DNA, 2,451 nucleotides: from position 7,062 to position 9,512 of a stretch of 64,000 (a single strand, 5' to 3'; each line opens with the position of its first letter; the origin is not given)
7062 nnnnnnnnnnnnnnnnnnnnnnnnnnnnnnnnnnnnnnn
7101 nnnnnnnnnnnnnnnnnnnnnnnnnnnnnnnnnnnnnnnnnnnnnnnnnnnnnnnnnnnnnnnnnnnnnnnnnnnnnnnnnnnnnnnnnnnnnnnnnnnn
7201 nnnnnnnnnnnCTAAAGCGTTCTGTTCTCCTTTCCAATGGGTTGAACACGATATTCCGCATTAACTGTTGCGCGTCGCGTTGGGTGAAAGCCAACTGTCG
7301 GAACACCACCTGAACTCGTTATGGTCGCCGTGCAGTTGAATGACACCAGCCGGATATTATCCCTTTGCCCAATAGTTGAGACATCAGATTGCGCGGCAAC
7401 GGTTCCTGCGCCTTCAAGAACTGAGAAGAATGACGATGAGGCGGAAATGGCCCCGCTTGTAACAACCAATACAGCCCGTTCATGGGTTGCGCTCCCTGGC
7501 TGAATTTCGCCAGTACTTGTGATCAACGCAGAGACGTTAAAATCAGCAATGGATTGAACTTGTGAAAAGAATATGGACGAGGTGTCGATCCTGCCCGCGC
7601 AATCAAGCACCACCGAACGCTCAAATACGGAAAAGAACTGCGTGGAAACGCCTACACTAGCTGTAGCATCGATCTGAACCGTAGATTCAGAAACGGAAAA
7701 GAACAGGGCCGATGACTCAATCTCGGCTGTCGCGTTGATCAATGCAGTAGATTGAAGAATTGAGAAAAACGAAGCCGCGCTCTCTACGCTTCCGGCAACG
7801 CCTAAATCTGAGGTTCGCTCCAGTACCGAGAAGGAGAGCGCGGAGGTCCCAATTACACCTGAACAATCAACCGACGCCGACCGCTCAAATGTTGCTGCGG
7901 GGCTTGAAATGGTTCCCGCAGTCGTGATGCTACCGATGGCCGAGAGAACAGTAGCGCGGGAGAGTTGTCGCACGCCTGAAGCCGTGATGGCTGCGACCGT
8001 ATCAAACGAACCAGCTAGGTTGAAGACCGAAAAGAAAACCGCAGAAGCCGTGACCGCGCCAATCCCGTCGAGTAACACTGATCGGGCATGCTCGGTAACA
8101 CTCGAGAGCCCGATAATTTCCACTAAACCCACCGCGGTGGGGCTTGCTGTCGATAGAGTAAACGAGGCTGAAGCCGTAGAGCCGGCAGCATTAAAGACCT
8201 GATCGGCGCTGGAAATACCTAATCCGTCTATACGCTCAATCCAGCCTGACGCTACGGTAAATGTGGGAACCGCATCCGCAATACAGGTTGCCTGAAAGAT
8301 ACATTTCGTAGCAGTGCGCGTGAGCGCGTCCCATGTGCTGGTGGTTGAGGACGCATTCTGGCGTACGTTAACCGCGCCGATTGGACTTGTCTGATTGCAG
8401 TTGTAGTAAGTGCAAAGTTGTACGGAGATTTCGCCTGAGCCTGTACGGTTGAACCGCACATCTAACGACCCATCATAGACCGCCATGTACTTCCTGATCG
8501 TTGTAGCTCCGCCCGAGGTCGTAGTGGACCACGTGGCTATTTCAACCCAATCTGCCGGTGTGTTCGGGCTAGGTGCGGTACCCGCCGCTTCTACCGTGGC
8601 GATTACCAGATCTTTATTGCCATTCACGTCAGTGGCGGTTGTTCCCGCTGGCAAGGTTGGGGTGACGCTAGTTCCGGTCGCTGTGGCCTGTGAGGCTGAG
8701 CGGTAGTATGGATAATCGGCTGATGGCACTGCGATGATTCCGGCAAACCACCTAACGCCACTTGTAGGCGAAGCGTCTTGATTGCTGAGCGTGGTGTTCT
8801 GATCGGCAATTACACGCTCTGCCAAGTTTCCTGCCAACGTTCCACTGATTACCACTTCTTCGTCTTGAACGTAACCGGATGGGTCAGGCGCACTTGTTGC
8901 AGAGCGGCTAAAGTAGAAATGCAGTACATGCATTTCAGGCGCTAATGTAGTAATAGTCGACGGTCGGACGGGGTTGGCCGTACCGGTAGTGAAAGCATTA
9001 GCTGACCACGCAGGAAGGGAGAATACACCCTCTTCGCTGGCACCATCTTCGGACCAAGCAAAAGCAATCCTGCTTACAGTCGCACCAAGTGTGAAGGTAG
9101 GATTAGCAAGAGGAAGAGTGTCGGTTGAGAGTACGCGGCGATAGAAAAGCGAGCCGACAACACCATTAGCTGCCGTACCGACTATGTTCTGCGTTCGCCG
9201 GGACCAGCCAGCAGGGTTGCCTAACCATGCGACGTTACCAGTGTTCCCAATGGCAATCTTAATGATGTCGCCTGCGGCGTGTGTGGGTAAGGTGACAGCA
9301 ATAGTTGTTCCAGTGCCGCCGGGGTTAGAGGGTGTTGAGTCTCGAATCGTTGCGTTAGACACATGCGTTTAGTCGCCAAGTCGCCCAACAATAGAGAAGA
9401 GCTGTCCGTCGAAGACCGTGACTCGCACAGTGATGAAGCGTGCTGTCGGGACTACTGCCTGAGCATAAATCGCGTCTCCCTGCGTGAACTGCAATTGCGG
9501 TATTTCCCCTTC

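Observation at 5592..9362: Two adjacent paralogous virion proteins built from ~22-residue FFSVxER tandem repeats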

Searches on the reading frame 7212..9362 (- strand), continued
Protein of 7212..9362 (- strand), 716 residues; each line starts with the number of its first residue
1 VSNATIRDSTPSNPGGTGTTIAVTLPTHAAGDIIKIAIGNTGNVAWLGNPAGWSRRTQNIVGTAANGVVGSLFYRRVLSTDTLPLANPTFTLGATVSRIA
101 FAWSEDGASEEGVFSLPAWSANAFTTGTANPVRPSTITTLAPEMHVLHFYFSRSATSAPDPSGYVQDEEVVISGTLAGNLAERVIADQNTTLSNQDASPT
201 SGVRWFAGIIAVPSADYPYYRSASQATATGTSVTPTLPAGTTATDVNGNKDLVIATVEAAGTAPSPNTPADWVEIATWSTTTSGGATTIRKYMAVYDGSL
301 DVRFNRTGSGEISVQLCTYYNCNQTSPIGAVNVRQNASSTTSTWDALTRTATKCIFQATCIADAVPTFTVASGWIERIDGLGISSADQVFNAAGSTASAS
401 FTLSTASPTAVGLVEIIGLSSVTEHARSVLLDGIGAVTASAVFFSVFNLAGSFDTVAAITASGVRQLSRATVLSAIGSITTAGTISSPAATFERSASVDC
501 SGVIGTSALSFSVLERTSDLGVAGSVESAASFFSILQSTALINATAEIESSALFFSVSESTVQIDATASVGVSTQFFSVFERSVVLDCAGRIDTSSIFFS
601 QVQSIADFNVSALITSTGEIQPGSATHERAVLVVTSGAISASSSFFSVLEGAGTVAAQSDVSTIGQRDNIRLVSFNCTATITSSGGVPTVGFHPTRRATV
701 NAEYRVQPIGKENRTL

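Call 87: search_protein_families(library=pfam, proteins=[L027:6636-7004:+, L003:7171-7539:+, L026:6275-6643:+, L022:7812-8180:+, L032:6457-6882:+, L027:7068-9995:+, L003:12381-14240:+, L031:6999-9986:+], max_evalue=1)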
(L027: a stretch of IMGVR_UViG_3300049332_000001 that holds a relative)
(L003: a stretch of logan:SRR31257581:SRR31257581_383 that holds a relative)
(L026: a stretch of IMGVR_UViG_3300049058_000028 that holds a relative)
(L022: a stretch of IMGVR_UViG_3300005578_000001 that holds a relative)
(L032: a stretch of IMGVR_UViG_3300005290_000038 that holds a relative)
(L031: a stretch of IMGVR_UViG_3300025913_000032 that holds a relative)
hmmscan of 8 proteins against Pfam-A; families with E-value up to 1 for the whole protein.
L027:6636-7004:+ (122 aa): 2 families
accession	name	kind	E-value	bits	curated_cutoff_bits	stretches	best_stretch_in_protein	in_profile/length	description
PF22537.1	WbmS-like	-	0.034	14.6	27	1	5-105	8-107/186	Polysaccharide deacetylase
PF20745.2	TSP_Ig-like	-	0.066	13.9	27.9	1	32-111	10-67/86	Tailspike protein-like, Ig-like domain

L003:7171-7539:+ (122 aa): 0 families

L026:6275-6643:+ (122 aa): 0 families

L022:7812-8180:+ (122 aa): 1 family
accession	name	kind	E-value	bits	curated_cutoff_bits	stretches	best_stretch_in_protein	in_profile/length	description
PF10698.15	DUF2505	-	0.098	13.2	26.9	1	35-107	62-133/158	Protein of unknown function (DUF2505)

L032:6457-6882:+ (141 aa): 2 families
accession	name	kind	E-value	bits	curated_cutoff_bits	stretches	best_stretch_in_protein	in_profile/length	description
PF05080.17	DUF681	-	0.057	14.5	25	1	60-102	41-83/101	Protein of unknown function (DUF681)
PF25485.1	DUF7908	-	0.16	12.7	27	1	3-83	40-118/134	Domain of unknown function (DUF7908)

L027:7068-9995:+ (975 aa): 0 families

L003:12381-14240:+ (619 aa): 1 family
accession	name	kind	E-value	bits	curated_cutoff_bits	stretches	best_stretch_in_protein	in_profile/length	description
PF07081.18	DUF1349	-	0.034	14.3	32.4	1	83-158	68-145/179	Protein of unknown function (DUF1349)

L031:6999-9986:+ (995 aa): 0 families

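Call 89: search_solved_structures(query=L022:13794-15329:+, max_evalue=10, show_alignments=2)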
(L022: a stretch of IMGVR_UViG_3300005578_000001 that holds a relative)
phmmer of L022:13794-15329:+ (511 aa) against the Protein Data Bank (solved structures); distinct sequences matched with E-value up to 10: 5.
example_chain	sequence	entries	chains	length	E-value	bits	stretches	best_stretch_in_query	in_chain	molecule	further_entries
6nrv_A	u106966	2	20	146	0.012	17.8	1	30-155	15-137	CFA/I fimbrial subunit B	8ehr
4y2l_A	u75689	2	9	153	0.014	17.6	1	35-155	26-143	CFA/I fimbrial subunit B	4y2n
4y2o_B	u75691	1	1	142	0.041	16.1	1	35-155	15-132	CFA/I fimbrial subunit B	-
7aoi_XL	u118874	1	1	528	1.9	10.6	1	248-360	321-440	GTP-binding protein, putative,mt-EngA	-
6yxx_EA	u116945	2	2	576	2.1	10.4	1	248-360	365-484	mt-EngA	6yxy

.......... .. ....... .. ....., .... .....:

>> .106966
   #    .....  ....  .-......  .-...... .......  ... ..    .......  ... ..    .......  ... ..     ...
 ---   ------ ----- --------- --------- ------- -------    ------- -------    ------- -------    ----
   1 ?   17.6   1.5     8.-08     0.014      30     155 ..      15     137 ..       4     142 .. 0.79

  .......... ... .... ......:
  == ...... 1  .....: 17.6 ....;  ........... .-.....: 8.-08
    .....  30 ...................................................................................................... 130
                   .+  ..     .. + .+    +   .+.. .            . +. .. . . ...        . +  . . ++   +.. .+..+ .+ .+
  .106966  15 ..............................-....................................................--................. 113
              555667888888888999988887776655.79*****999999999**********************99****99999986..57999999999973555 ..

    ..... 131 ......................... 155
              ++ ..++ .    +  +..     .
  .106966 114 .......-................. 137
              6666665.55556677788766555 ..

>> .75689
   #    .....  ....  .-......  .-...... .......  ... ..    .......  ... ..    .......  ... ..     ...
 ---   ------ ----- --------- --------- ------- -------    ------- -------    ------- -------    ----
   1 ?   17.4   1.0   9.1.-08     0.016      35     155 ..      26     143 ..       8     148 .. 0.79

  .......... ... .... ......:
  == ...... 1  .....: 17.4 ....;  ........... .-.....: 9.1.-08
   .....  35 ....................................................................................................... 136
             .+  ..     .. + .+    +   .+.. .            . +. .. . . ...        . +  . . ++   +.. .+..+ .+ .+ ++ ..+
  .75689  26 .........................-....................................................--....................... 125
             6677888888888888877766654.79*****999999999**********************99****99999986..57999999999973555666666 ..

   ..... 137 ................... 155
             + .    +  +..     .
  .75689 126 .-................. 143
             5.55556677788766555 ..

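Call 90: search_protein_families(library=phrogs, proteins=[L022:13794-15329:+, L024:5505-8255:+, L027:7068-9995:+, L003:12381-14240:+, L031:11763-14108:+, L032:11773-13293:+, L027:6636-7004:+, L032:6457-6882:+], max_evalue=0.01)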
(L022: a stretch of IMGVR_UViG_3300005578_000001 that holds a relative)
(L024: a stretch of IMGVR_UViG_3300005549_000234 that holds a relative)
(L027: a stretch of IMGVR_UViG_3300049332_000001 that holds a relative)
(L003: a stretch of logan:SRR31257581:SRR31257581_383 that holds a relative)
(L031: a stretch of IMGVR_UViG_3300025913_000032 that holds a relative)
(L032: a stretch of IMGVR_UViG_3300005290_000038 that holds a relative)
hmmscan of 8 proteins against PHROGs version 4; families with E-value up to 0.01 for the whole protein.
L022:13794-15329:+ (511 aa): 0 families

L024:5505-8255:+ (916 aa): 0 families

L027:7068-9995:+ (975 aa): 0 families

L003:12381-14240:+ (619 aa): 0 families

L031:11763-14108:+ (781 aa): 0 families

L032:11773-13293:+ (506 aa): 0 families

L027:6636-7004:+ (122 aa): 0 families

L032:6457-6882:+ (141 aa): 1 family
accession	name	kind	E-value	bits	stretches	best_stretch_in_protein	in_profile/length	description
phrog_644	-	unknown function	2.7e-26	93.5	1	1-138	1-141/174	-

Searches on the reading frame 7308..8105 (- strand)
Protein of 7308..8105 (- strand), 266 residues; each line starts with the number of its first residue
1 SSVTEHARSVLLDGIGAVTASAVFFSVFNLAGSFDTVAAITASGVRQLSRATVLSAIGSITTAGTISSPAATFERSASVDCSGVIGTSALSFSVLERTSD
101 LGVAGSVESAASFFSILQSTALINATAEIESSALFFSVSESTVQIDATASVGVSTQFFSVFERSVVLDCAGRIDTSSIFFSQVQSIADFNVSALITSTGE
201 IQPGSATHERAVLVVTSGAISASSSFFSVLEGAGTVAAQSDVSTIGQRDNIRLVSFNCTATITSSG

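Call 120: search_protein_representatives(protein=window:7308-8105:-)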
Query: 266 residues. Proteins with E-value up to 0.001 (for the whole library): 52; up to 1e-10: 24; up to 1e-30: 3. The best 52 are listed.
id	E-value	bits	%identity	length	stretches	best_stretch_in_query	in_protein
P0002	2.9e-47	177.7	46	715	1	2-266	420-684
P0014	3.5e-43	164.4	44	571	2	2-139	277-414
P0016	1.0e-32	130.3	36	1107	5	8-201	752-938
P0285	4.2e-27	111.9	39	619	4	8-172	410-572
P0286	1.2e-26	110.4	36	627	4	7-199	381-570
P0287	2.3e-26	109.4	38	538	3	72-263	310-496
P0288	4.9e-26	108.4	37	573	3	16-266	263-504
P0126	7.8e-24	101.2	38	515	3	11-212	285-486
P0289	8.3e-22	94.6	35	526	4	8-151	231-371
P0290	1.3e-21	94.0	37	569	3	24-154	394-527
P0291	5.6e-21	91.9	35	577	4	121-241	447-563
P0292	2.2e-19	86.6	39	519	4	114-241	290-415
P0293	8.8e-19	84.7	33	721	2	141-264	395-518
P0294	2.1e-17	80.2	36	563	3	66-176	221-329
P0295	3.3e-17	79.5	38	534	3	38-176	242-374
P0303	1.7e-12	64.1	34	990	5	7-106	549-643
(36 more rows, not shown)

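Call 122: find_encoding_contigs(protein=P0285, flank=8000, max_places=2)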
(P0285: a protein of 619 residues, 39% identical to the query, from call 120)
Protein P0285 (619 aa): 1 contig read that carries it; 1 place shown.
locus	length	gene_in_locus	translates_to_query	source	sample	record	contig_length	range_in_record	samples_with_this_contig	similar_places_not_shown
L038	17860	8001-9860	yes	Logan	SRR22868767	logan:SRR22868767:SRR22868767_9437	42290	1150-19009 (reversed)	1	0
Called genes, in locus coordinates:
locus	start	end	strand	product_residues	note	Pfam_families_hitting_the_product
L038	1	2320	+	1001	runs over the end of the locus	-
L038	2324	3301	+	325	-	-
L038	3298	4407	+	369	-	-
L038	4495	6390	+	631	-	-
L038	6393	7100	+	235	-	-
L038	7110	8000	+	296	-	-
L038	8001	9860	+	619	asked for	-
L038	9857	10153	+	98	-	PF23148:Gp77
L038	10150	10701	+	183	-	-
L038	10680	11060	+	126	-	PF23140:Gp80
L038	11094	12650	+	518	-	-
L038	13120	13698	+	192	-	PF01510:Amidase_2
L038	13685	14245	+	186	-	-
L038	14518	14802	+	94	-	-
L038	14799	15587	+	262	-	PF00112:Peptidase_C1 (faint)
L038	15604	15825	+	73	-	-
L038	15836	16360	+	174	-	-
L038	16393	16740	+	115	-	-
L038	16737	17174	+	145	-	PF13426:PAS_9 (weak)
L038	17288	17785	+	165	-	-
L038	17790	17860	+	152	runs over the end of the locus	-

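Call 123: find_encoding_contigs(protein=P0303, flank=8000, max_places=2)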
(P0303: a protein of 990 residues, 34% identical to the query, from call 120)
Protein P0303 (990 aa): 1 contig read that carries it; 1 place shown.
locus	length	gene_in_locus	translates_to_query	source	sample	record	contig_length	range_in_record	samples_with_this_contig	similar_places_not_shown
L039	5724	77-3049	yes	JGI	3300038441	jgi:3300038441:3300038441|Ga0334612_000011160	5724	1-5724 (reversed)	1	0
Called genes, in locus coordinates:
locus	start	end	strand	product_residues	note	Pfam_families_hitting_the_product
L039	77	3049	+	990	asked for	-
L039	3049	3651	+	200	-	PF24163:HCP (weak)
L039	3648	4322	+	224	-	PF00535:Glycos_transf_2, PF13641:Glyco_tranf_2_3 (weak)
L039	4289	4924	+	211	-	PF00535:Glycos_transf_2, PF10111:Glyco_tranf_2_2 (faint)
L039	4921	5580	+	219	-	PF00535:Glycos_transf_2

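Call 124: find_encoding_contigs(protein=P0286, flank=8000, max_places=1)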
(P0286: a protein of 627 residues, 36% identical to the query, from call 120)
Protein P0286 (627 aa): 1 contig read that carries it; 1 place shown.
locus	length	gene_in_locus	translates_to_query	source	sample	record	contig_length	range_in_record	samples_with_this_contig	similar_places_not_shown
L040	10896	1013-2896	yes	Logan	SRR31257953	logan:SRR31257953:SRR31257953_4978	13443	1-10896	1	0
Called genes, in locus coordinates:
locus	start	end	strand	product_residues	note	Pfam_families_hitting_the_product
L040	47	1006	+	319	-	-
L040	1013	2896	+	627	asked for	-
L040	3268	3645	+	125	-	PF23140:Gp80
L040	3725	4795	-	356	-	-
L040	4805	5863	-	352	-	PF01385:OrfB_IS605 (weak), PF07282:Cas12f1-like_TNB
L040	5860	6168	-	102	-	-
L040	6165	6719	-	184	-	PF15891:Nuc_deoxyri_tr2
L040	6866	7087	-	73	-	-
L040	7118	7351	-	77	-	-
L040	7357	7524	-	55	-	-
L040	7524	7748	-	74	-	-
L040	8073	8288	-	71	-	-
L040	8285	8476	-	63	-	-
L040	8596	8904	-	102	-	-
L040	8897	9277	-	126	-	-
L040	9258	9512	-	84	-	-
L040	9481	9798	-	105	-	-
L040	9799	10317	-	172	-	-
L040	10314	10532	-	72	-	-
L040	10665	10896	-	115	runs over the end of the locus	-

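Call 125: find_encoding_contigs(protein=P0291, flank=8000, max_places=1)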
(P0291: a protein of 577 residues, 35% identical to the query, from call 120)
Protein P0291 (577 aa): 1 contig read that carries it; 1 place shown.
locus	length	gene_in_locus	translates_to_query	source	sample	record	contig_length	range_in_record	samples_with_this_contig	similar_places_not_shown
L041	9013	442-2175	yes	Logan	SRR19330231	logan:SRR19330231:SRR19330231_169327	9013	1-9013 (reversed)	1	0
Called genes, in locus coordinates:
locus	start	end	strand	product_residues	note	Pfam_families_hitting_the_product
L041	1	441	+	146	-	?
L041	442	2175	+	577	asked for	-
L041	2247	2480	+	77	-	-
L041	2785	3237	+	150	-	-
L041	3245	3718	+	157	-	-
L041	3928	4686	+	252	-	PF12686:DUF3800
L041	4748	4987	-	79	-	PF01381:HTH_3 (weak)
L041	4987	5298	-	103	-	-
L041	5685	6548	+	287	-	PF23148:Gp77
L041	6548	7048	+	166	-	PF05069:Phage_tail_S (weak)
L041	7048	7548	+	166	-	-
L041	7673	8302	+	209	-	-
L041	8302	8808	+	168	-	-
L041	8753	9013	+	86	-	?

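Call 126: find_encoding_contigs(protein=P0293, flank=8000, max_places=1)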
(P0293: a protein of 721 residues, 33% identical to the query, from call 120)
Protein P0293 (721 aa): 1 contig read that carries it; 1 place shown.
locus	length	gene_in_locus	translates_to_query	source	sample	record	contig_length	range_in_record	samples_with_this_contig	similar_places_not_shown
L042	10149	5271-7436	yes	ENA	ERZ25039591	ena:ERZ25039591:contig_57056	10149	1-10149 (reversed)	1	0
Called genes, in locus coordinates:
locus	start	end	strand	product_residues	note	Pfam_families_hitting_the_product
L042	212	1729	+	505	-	-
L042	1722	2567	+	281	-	PF04860:Phage_portal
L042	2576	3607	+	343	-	PF04586:Peptidase_S78 (weak)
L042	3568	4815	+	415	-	-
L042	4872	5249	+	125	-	PF23140:Gp80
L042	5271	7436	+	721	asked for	-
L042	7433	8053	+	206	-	-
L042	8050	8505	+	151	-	-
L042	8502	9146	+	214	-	-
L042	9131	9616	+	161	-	-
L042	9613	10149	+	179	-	?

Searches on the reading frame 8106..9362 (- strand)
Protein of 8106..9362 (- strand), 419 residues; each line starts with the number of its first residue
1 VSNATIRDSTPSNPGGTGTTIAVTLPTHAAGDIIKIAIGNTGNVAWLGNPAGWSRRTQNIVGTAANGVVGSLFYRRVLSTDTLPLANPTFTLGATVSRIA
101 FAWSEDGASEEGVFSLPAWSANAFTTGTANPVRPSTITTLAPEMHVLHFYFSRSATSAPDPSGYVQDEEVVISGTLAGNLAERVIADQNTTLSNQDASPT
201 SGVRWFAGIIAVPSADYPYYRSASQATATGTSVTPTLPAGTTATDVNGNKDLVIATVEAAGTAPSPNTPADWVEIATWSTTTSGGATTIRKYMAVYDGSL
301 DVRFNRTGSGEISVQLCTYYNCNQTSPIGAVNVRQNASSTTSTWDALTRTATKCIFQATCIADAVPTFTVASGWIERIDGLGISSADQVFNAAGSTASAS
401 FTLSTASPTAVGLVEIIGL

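Call 98: predict_structure(alignment_id=A4)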
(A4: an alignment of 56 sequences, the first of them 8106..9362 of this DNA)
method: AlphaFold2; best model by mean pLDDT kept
length: 419 residues; sequences in the alignment: 56
mean_pLDDT: 94.5   pTM: 0.90
mean pLDDT of the five models: 94.5, 94.0, 93.4, 92.6, 92.7
residues with pLDDT >= 90: 371; 70-90: 47; 50-70: 1; < 50: 0
segments of 3 or more residues with pLDDT < 50: none
pLDDT, mean of each block of 10 residues (from residue 1): 88 92 96 97 93 96 96 95 96 94 95 94 95 95 96 95 97 93 93 94 94 95 96 96 93 97 96 98 95 97 96 97 96 96 93 94 90 88 92 88 94 96
secondary structure, 60 per line:
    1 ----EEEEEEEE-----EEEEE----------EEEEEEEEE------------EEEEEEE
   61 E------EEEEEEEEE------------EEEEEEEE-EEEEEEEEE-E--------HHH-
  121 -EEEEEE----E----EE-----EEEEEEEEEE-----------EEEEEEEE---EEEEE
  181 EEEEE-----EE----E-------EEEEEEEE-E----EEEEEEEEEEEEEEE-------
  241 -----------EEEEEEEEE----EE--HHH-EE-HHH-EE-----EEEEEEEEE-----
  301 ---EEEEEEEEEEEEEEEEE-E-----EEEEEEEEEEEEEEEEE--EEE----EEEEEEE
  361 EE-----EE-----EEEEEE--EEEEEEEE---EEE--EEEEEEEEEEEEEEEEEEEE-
elements in order: E5-12 E18-22 E33-41 E54-61 E68-76 E89-96 E98-106 E122-127 E144-153 E165-172 E176-185 E205-212 E219-233 E252-260 E287-295 E304-320 E328-344 E347-349 E354-362 E375-380 E383-390 E394-396 E399-418
